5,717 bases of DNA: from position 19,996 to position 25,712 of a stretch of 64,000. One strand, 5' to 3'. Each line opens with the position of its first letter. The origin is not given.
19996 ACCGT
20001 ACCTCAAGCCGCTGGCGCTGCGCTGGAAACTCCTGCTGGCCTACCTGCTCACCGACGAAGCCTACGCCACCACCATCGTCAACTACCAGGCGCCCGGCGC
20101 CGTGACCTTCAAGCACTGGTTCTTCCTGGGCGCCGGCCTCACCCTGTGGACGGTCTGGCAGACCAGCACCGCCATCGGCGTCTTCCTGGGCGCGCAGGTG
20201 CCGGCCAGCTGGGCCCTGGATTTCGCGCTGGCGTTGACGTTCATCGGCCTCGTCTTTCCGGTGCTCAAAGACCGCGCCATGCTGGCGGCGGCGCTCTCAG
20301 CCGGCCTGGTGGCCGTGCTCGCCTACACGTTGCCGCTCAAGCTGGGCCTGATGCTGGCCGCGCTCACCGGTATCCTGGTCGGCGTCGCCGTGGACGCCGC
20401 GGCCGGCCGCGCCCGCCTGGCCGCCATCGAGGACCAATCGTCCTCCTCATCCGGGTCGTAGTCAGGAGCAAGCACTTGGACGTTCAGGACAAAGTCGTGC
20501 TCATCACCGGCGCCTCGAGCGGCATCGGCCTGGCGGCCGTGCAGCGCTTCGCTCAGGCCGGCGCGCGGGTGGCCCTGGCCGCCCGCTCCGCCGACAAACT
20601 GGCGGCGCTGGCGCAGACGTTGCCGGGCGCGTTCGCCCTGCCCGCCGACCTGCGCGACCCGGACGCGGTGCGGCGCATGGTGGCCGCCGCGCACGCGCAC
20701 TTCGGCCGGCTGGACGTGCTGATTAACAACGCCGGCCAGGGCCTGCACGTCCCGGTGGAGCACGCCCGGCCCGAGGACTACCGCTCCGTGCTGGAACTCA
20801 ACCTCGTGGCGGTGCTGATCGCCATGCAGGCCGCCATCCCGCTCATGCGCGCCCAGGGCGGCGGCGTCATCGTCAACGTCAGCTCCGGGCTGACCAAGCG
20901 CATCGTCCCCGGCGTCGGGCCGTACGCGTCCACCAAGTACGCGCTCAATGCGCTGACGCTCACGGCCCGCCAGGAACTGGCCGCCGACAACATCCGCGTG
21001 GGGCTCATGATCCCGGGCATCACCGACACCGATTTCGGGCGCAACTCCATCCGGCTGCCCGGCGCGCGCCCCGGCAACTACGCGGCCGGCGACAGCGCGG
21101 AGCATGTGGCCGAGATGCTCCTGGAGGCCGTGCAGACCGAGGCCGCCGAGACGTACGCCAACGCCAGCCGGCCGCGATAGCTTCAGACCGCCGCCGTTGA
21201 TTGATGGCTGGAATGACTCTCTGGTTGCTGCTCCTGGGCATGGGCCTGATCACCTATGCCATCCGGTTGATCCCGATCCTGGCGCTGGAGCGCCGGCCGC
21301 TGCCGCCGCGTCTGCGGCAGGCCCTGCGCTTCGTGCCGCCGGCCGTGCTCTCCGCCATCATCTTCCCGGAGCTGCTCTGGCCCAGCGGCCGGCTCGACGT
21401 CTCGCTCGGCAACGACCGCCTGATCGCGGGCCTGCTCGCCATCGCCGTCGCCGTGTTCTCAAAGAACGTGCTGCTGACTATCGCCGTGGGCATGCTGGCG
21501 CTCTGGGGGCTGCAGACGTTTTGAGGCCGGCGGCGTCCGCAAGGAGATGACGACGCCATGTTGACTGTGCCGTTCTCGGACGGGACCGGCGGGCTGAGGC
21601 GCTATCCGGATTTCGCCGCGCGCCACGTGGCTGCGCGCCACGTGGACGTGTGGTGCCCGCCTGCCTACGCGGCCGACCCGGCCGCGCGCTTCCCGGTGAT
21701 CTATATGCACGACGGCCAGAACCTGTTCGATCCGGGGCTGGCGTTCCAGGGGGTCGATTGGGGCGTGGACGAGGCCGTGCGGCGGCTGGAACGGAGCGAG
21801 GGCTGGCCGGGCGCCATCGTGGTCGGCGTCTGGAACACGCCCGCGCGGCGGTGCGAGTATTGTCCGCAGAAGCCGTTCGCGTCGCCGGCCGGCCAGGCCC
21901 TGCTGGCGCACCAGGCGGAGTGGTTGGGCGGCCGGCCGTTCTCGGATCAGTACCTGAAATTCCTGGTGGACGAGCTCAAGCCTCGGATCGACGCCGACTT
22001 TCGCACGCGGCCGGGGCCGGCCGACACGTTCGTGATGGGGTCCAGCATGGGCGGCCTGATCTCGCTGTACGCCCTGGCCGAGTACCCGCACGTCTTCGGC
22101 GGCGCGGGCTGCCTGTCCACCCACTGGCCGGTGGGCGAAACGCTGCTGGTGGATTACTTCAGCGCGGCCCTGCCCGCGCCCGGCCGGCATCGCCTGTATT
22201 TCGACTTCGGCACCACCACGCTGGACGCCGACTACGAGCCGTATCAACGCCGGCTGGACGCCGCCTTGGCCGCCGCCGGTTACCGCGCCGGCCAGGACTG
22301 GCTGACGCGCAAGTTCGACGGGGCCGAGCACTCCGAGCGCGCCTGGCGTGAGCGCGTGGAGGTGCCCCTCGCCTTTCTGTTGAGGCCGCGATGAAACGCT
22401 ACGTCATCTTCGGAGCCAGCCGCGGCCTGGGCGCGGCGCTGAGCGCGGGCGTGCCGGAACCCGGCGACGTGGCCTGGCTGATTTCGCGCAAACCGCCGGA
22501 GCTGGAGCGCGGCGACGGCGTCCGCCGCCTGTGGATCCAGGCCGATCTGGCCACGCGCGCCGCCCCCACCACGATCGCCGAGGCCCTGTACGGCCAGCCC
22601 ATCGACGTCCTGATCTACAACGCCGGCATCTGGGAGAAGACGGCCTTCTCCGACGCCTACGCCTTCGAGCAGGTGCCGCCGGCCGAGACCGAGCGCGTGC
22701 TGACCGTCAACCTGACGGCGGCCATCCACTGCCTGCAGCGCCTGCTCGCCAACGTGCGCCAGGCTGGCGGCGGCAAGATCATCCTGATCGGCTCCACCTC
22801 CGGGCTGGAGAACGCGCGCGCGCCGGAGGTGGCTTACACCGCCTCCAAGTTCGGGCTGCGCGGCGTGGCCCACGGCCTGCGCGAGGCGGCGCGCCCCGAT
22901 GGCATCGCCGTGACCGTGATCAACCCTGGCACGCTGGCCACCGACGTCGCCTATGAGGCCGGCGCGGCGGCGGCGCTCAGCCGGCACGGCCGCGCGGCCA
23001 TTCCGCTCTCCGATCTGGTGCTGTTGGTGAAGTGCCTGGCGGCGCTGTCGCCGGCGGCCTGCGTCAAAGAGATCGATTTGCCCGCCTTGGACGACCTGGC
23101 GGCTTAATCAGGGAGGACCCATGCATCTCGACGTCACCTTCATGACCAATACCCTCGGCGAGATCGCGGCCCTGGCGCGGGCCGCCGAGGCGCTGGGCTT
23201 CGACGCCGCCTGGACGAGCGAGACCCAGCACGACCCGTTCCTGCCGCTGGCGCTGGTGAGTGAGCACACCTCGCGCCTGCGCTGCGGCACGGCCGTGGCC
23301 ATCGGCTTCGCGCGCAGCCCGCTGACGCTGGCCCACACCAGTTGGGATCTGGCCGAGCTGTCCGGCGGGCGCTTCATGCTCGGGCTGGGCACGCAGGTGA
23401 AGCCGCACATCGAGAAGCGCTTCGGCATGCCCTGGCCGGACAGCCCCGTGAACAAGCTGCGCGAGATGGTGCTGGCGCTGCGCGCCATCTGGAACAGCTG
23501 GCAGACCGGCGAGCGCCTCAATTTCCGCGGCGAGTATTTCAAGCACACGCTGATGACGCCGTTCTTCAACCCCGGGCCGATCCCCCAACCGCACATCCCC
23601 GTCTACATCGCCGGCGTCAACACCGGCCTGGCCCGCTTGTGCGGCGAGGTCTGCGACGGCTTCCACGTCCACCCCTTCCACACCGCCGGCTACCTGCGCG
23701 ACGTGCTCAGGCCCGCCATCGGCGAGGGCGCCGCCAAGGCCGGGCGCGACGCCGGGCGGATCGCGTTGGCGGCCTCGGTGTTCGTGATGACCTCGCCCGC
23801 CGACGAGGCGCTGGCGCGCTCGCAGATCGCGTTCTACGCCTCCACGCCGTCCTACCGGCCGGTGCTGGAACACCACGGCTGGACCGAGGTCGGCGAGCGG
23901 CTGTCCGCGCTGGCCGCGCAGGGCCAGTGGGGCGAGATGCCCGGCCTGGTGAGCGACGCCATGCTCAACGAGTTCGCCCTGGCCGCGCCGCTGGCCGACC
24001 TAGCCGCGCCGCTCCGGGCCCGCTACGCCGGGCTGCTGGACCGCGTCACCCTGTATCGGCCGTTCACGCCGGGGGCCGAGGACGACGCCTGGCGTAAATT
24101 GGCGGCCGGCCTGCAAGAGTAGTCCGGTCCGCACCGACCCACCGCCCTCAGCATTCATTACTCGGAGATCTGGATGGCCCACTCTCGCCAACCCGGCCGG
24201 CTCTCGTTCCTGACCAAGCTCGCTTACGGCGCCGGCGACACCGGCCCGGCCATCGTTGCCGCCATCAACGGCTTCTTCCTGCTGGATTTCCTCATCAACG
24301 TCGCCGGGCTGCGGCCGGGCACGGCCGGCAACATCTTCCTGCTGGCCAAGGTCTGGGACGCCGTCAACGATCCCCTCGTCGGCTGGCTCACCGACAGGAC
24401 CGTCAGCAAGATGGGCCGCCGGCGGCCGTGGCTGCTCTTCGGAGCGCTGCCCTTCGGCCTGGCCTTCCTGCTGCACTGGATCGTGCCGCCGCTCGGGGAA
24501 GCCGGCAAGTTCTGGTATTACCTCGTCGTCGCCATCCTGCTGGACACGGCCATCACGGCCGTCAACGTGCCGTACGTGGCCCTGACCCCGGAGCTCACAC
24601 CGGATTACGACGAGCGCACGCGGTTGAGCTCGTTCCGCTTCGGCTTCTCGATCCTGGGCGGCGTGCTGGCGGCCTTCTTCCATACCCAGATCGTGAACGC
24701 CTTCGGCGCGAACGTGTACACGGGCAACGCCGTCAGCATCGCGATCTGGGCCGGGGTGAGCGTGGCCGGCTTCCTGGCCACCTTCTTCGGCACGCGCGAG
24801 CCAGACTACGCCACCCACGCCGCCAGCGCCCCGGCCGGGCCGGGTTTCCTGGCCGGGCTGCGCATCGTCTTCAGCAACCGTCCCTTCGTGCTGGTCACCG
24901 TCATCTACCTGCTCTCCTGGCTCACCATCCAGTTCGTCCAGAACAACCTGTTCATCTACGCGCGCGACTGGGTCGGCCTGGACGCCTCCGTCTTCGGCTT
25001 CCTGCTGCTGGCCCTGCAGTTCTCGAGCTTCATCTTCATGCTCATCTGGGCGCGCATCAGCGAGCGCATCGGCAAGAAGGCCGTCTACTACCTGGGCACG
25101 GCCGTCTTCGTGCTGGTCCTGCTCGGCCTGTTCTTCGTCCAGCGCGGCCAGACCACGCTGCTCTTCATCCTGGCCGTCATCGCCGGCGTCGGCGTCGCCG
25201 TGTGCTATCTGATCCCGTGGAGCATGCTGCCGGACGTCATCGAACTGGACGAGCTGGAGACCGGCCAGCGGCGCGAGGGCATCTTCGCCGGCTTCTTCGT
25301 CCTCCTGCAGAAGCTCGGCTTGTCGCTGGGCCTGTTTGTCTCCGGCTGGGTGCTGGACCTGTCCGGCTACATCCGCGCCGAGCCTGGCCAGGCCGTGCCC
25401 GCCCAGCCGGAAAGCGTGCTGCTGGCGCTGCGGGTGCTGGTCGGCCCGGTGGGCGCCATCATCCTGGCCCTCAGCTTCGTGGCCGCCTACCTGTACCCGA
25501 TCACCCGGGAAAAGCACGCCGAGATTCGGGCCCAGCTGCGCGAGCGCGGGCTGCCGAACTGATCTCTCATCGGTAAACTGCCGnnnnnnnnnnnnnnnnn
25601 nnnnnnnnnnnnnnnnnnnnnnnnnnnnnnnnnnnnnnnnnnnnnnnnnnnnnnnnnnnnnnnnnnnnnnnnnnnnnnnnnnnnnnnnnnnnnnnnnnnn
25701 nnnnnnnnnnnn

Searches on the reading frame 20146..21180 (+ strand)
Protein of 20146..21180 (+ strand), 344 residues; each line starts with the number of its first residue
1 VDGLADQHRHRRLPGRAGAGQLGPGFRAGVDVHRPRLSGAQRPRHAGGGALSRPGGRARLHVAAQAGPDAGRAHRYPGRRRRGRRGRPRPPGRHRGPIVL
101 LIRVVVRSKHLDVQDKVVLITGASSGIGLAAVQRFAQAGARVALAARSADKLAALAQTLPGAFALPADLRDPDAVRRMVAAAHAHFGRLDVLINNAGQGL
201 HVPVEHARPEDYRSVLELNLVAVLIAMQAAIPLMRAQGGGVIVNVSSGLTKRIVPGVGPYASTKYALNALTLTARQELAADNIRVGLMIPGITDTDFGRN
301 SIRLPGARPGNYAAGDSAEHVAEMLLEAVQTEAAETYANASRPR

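Call 35: search_protein_families(library=pfam, proteins=[window:20146-21180:+], max_evalue=0.00001)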
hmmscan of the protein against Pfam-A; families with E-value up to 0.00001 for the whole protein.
window:20146-21180:+ (344 aa): 5 families
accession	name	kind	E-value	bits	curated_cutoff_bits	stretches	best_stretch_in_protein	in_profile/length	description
PF00106.31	adh_short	-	7.5e-53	179.4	26.6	1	116-300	1-189/195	short chain dehydrogenase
PF13561.12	adh_short_C2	-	1.6e-37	129.8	27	1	122-299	1-182/236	Enoyl-(Acyl carrier protein) reductase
PF08659.16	KR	-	4.1e-08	33.8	22.6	1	118-279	3-169/180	KR domain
PF01370.27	Epimerase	-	3.7e-06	27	20.9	1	118-277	1-159/240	NAD dependent epimerase/dehydratase family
PF13460.12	NAD_binding_10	-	6.8e-06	26.5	27.2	1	122-329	1-181/184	NAD(P)H-binding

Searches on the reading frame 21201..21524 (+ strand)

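Call 45: search_protein_families(library=pfam, proteins=[window:21201-21524:+], max_evalue=0.000001)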
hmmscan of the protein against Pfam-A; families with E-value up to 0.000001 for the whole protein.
window:21201-21524:+ (107 aa): 1 family
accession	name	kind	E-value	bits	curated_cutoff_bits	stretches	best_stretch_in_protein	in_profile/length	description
PF05437.17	AzlD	-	1.9e-30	105.4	23.7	1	7-104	1-98/99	Branched-chain amino acid transport protein (AzlD)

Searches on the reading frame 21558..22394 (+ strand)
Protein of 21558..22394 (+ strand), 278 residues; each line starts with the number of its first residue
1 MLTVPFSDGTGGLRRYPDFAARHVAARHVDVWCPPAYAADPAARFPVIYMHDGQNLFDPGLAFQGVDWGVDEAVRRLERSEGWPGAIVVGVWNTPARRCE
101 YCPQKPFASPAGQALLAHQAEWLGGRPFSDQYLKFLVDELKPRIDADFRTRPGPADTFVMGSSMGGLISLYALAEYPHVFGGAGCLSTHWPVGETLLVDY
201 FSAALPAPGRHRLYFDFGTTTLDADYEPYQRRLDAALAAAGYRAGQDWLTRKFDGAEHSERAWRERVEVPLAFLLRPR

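Call 45: search_protein_families(library=pfam, proteins=[window:21558-22394:+], max_evalue=0.000001)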
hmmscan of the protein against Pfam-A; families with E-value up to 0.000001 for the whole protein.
window:21558-22394:+ (278 aa): 1 family
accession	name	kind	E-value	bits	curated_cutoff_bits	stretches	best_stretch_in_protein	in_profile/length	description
PF00756.26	Esterase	-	1.8e-20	74.2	22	1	27-189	8-149/251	Putative esterase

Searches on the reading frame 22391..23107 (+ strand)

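Call 45: search_protein_families(library=pfam, proteins=[window:22391-23107:+], max_evalue=0.000001)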
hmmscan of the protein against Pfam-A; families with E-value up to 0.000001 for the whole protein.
window:22391-23107:+ (238 aa): 2 families
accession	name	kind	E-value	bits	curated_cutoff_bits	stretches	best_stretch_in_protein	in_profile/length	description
PF00106.31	adh_short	-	4.7e-29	101.7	26.6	1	4-190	3-190/195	short chain dehydrogenase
PF13561.12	adh_short_C2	-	1.8e-16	60.9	27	1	49-210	48-204/236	Enoyl-(Acyl carrier protein) reductase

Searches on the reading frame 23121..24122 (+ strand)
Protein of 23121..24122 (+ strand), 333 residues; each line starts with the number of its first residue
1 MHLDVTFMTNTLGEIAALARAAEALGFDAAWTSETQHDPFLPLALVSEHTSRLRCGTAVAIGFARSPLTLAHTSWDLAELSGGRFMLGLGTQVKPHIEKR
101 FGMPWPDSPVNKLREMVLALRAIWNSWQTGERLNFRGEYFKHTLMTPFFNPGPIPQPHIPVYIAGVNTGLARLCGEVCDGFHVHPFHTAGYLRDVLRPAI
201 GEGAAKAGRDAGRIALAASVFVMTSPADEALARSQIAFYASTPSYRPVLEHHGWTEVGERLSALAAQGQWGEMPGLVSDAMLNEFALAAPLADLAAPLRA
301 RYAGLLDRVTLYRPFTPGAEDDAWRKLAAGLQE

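Call 45: search_protein_families(library=pfam, proteins=[window:23121-24122:+], max_evalue=0.000001)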
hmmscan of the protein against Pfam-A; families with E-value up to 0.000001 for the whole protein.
window:23121-24122:+ (333 aa): 1 family
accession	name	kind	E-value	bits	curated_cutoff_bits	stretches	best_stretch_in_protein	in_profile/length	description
PF00296.26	Bac_luciferase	-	5.9e-67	226.7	27.9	1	10-303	20-308/314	Luciferase-like monooxygenase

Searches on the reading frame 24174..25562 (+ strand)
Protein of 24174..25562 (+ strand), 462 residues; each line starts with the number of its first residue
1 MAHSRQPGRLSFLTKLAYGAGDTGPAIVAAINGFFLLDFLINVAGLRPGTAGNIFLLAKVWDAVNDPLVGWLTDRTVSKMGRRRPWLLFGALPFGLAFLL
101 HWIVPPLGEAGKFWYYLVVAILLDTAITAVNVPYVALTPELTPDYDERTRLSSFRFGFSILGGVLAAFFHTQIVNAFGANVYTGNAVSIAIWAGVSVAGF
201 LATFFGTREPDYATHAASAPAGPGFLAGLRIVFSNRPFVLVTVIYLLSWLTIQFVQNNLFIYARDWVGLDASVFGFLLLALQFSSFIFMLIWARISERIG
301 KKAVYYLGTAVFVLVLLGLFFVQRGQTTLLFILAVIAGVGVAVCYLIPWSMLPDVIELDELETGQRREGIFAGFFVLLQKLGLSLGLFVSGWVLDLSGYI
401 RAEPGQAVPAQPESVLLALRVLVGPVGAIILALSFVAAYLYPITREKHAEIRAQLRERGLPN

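Call 45: search_protein_families(library=pfam, proteins=[window:24174-25562:+], max_evalue=0.000001)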
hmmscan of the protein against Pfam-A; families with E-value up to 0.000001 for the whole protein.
window:24174-25562:+ (462 aa): 2 families
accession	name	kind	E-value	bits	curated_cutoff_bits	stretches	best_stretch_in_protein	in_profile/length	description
PF13347.12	MFS_2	-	8.6e-100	334.7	27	1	18-445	2-427/427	MFS/sugar transport protein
PF07690.21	MFS_1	-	8.3e-28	97.7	33.4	2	39-386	22-346/347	Major Facilitator Superfamily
